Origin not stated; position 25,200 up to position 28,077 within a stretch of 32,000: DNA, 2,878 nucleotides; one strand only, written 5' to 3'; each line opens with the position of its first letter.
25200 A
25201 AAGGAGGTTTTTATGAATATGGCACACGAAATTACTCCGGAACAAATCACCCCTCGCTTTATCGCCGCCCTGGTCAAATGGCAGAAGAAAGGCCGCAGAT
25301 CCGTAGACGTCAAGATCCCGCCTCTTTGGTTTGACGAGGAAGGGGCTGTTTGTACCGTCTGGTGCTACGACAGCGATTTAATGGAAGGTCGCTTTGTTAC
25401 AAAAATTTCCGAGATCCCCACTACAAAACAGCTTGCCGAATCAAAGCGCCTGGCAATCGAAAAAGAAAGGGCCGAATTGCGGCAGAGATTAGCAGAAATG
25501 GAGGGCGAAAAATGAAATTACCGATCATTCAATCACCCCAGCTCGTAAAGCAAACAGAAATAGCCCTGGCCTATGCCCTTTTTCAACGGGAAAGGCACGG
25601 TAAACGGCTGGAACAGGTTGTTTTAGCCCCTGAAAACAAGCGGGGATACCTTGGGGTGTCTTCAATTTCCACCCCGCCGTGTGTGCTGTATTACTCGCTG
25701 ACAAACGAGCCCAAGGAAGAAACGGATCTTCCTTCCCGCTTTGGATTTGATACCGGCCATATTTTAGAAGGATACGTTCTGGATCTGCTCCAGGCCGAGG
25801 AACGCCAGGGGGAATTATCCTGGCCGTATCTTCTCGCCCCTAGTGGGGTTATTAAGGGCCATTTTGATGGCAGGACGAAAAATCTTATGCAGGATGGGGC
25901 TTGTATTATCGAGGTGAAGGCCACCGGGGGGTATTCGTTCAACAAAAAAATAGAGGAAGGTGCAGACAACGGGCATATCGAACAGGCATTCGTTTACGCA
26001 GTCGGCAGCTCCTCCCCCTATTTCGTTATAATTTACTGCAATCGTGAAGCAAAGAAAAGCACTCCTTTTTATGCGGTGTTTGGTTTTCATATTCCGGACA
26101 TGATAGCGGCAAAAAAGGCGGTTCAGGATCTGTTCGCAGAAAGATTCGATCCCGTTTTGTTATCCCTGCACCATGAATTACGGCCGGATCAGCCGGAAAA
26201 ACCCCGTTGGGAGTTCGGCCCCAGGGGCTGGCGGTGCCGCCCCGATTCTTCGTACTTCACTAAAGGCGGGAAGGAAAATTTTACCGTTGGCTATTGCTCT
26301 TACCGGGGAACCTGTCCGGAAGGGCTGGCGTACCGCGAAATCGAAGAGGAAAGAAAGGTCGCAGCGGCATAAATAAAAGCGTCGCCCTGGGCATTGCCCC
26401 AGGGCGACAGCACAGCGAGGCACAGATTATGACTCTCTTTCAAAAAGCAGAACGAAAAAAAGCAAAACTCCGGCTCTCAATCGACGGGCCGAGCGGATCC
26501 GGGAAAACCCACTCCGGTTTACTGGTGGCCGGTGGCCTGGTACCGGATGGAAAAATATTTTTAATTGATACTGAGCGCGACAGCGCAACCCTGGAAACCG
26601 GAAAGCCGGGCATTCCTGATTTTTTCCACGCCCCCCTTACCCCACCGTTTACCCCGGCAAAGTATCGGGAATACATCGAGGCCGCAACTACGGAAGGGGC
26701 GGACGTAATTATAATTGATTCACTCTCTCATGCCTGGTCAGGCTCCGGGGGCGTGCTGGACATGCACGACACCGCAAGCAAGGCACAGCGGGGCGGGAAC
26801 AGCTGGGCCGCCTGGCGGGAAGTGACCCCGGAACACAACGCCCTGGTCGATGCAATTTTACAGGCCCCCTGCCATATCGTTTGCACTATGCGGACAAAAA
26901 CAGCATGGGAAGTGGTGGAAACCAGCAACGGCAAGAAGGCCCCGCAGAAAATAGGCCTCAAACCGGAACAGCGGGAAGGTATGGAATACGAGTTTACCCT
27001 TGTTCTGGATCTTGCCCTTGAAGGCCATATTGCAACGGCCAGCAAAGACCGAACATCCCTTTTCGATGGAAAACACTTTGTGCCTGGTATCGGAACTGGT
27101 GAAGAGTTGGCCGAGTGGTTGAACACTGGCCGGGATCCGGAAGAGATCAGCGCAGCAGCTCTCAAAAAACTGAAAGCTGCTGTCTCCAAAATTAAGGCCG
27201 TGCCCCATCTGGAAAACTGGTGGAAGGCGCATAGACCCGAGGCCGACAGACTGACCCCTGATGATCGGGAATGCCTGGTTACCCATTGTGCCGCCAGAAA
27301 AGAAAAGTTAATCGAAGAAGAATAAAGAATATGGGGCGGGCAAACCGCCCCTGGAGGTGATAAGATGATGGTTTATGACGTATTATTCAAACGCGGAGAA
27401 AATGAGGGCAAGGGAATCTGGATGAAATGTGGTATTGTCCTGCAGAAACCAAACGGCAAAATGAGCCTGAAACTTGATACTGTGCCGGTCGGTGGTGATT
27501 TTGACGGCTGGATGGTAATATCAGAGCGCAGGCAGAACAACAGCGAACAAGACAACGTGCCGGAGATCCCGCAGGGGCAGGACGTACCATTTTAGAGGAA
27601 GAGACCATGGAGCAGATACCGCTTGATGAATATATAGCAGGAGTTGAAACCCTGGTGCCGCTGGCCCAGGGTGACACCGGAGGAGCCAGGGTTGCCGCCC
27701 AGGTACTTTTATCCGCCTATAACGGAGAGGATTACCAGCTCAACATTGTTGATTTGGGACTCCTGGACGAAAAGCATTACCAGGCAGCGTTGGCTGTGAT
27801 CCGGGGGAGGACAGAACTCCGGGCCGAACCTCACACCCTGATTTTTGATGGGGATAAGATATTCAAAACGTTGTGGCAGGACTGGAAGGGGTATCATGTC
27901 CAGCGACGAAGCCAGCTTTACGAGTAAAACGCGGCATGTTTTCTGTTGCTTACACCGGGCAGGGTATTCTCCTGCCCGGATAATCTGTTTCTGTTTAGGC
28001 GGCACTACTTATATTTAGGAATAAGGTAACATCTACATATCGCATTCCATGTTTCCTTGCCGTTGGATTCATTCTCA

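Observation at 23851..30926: ~514-bp, ~98% identical inverted repeats bracket a 6-kb module that carries its own serine recombinase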

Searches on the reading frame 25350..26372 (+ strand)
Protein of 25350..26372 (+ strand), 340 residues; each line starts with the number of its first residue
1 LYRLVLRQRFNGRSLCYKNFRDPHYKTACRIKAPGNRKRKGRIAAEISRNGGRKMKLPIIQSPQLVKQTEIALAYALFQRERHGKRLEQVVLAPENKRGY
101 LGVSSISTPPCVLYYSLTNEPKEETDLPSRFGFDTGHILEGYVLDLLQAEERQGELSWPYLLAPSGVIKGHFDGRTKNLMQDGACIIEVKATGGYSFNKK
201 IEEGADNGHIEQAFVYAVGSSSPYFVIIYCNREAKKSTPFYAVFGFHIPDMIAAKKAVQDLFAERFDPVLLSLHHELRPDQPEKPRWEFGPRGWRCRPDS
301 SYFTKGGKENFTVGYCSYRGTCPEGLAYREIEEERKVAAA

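Call 9: search_protein_families(library=pfam, proteins=[window:25350-26372:+], max_evalue=0.01)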
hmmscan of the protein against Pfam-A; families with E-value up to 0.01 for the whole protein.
window:25350-26372:+ (340 aa): 0 families

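Call 45: search_protein_families(library=ncbifam, proteins=[window:25512-26372:+], max_evalue=0.01)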
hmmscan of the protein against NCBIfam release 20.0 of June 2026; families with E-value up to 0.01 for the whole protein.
window:25512-26372:+ (286 aa): 0 families

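Call 66: search_protein_families(library=phrogs, proteins=[window:25512-26372:+], max_evalue=0.001)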
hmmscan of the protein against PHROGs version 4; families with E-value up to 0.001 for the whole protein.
window:25512-26372:+ (286 aa): 2 families
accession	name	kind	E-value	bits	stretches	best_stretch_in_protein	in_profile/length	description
phrog_1990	-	DNA, RNA and nucleotide metabolism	1.1e-10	42.4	1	40-164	31-166/290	Cas4-domain exonuclease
phrog_1706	-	DNA, RNA and nucleotide metabolism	1.4e-07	32.3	1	42-281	45-255/293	CRISPR/Cas system associated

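Call 67: find_related_loci(query=window:25512-26372:+, collection=viral_contigs, flank=6000)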
Query window:25512-26372:+ (286 aa) in viral_contigs; peptide patterns used: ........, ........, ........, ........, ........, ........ (x = any residue, [..] = any of these).
27 stretches matched a pattern, but none encodes a relative of the query by tblastn (E <= 1e-3).

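Call 69: find_homologous_proteins(query=window:25512-26372:+, max_evalue=1e-10)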
Query window:25512-26372:+ (286 aa): 44 proteins with E <= 1e-10 among 604 candidates.
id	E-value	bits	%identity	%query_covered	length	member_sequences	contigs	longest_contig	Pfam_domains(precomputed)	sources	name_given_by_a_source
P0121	8.2e-183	625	93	100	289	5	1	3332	-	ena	-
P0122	7.2e-174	595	88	100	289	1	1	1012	-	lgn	-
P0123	7.4e-162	556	81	100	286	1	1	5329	-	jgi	jgi:hypothetical protein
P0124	1.2e-155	536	79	100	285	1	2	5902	-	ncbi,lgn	-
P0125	2.6e-152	525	79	100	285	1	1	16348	-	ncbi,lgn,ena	-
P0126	3.2e-151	521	78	99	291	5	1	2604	-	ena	-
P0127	5.9e-149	514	77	100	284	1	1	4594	-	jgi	jgi:hypothetical protein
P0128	1.6e-145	502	77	99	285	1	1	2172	-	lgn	-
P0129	1.5e-144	499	87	83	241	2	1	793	-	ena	-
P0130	5.7e-135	468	71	99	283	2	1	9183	-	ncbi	-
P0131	2.5e-130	452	69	99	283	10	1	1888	-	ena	-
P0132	2.5e-129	449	70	96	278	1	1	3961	-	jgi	-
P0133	2.6e-129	449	68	99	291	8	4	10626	-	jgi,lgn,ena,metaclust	metaclust:\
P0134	1.3e-128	447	69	99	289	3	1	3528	-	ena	-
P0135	4.4e-128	445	70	100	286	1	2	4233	-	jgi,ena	-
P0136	1.8e-127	443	70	96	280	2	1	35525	-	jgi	-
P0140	5.0e-123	429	66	99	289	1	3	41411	-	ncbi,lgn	-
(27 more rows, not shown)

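Call 70: find_encoding_contigs(protein=P0125, flank=10000, max_places=4)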
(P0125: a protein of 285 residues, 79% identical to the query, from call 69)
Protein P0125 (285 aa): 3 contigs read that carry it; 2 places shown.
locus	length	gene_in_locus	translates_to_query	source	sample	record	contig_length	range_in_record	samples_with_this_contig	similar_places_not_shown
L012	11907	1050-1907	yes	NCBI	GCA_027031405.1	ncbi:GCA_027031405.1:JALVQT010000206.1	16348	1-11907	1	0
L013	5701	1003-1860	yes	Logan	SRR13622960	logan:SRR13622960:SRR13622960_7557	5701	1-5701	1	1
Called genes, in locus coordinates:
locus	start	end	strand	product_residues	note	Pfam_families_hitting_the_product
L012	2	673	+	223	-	?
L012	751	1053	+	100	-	-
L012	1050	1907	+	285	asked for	-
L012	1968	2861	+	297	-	PF13479:AAA_24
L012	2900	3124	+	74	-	-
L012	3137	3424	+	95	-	PF24720:DUF7673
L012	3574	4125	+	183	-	PF00239:Resolvase, PF13551:HTH_29 (faint), PF02796:HTH_7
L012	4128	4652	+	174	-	PF00929:RNase_T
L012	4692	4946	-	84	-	-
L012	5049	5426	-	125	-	-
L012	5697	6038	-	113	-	-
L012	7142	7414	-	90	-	PF00216:Bac_DNA_binding, PF18291:HU-HIG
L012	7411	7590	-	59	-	-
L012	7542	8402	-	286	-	PF04307:YdjM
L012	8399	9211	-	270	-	PF13401:AAA_22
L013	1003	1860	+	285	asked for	-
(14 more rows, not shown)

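Call 71: find_encoding_contigs(protein=P0136, flank=10000, max_places=4)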
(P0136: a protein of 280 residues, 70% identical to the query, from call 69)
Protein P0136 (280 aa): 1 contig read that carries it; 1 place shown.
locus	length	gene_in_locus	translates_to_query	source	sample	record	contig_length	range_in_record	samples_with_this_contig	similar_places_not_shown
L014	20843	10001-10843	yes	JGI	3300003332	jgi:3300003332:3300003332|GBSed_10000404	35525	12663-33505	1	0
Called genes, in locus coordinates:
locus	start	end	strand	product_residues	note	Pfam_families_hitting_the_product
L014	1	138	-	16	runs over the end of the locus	-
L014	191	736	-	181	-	-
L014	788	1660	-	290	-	PF04307:YdjM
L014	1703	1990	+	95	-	PF01909:NTP_transf_2, PF18765:Polbeta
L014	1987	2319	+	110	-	PF01934:HepT-like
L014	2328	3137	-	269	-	PF13401:AAA_22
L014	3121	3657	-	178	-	-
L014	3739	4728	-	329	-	PF00589:Phage_integrase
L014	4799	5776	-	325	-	PF13730:HTH_36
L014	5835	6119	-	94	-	-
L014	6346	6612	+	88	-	-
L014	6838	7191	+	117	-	PF01844:HNH (weak)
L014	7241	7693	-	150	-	PF01381:HTH_3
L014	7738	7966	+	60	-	-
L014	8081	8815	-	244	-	-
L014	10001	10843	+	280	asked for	-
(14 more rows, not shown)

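Call 72: find_encoding_contigs(protein=P0140, flank=10000, max_places=4)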
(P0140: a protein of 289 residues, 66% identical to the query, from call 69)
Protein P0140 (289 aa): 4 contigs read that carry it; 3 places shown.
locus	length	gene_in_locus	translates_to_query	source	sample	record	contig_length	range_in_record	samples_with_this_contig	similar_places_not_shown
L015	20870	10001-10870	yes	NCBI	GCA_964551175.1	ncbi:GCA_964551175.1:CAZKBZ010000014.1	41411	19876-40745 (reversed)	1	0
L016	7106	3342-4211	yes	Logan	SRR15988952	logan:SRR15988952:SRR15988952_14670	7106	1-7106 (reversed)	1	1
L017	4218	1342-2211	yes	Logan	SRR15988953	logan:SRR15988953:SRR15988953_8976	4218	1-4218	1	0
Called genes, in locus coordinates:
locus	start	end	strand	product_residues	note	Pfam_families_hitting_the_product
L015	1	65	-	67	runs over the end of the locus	-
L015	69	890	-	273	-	PF13401:AAA_22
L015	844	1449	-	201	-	-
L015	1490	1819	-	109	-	-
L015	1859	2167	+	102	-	PF04365:BrnT_toxin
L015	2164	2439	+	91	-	PF12441:CopG_antitoxin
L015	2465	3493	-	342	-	PF00589:Phage_integrase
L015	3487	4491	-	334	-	PF13730:HTH_36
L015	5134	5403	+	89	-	PF04365:BrnT_toxin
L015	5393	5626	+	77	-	-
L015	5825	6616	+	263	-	-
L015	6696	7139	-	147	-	PF13560:HTH_31, PF01381:HTH_3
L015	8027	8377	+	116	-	-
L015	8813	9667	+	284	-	PF08401:ArdcN, PF18818:MPTase-PolyVal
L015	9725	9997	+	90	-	-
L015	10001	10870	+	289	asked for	-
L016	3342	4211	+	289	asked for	-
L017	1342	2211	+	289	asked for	-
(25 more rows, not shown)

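Call 80: find_encoding_contigs(protein=P0130, flank=10000, max_places=4)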
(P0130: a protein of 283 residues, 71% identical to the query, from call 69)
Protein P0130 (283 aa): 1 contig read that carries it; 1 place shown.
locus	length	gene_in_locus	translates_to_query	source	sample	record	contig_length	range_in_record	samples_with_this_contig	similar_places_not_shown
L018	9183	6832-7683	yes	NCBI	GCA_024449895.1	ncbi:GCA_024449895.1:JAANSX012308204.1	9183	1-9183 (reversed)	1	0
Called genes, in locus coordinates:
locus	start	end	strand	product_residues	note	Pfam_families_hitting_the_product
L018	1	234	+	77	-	?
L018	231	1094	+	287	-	PF04307:YdjM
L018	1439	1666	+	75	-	-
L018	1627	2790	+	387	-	PF04055:Radical_SAM, PF13353:Fer4_12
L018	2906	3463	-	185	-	-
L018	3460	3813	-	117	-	-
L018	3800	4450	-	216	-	PF01656:CbiA, PF09140:MipZ (weak), PF13614:AAA_31 (weak)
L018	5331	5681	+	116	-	-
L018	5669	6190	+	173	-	-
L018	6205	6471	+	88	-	-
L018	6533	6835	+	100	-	-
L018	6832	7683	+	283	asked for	-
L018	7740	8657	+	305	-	PF13479:AAA_24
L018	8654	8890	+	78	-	-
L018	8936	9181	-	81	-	?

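Call 81: find_encoding_contigs(protein=P0133, flank=10000, max_places=5)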
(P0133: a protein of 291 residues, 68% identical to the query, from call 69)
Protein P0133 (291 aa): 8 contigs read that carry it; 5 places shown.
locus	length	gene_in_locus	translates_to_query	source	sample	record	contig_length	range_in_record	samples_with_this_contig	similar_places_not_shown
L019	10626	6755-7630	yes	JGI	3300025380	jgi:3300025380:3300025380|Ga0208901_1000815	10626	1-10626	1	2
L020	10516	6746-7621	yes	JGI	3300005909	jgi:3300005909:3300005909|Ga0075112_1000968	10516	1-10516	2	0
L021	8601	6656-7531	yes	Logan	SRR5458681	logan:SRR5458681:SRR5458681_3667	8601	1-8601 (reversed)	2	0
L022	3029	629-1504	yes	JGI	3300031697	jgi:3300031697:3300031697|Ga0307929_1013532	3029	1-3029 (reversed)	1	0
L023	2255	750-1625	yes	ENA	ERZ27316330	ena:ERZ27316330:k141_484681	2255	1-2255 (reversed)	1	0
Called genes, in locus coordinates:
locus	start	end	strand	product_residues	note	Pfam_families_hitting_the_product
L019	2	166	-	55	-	?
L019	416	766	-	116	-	-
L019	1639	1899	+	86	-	-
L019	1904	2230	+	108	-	-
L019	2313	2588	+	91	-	-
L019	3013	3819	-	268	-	PF01936:NYN, PF12872:OST-HTH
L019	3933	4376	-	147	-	PF01381:HTH_3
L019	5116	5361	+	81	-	-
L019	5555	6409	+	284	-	PF08401:ArdcN, PF18818:MPTase-PolyVal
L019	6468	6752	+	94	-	-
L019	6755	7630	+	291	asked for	-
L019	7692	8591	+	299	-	PF13479:AAA_24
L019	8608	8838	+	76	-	-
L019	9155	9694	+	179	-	-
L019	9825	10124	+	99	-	-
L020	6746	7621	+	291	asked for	-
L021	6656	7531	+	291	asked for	-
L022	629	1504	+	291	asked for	-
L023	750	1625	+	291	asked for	-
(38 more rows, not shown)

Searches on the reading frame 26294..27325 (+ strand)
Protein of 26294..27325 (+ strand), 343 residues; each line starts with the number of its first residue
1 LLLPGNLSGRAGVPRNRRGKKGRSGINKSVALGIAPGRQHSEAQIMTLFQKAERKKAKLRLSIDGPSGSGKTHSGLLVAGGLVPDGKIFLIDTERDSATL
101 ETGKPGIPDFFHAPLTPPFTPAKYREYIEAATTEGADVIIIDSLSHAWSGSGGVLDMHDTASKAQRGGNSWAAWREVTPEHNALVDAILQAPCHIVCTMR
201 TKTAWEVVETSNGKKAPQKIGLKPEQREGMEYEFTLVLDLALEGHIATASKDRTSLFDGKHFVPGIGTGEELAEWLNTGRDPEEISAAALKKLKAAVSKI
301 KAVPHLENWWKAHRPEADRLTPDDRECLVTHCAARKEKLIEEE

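Call 9: search_protein_families(library=pfam, proteins=[window:26294-27325:+], max_evalue=0.01)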
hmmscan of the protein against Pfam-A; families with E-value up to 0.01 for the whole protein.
window:26294-27325:+ (343 aa): 1 family
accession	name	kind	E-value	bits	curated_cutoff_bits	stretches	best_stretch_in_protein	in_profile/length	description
PF13479.12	AAA_24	-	1.3e-20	74.5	27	1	58-255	2-187/195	AAA domain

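Call 45: search_protein_families(library=ncbifam, proteins=[window:26429-27325:+], max_evalue=0.01)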
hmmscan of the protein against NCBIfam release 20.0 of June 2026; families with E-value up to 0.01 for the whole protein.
window:26429-27325:+ (298 aa): 0 families

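Call 66: search_protein_families(library=phrogs, proteins=[window:26429-27325:+], max_evalue=0.001)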
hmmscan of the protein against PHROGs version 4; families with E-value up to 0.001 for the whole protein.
window:26429-27325:+ (298 aa): 2 families
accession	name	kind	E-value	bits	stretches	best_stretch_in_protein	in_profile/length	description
phrog_1366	-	unknown function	3.3e-84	284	1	3-290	4-289/307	-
phrog_124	-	DNA, RNA and nucleotide metabolism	4.6e-05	23.9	1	18-157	48-172/382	Sak4-like ssDNA annealing protein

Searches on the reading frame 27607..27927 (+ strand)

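Call 9: search_protein_families(library=pfam, proteins=[window:27607-27927:+], max_evalue=0.01)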
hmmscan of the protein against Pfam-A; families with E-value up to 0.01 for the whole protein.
window:27607-27927:+ (106 aa): 1 family
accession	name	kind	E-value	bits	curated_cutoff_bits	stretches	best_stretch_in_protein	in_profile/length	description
PF24720.1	DUF7673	-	3e-22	78.9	27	1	12-94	3-85/85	Family of unknown function (DUF7673)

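Call 45: search_protein_families(library=ncbifam, proteins=[window:27607-27927:+], max_evalue=0.01)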
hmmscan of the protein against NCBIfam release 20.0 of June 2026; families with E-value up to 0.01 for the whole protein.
window:27607-27927:+ (106 aa): 0 families

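Call 66: search_protein_families(library=phrogs, proteins=[window:27607-27927:+], max_evalue=0.001)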
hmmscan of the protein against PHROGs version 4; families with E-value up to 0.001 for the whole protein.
window:27607-27927:+ (106 aa): 1 family
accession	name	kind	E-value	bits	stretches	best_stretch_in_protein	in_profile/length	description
phrog_6694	-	unknown function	9.2e-25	88.1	1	8-95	25-112/117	-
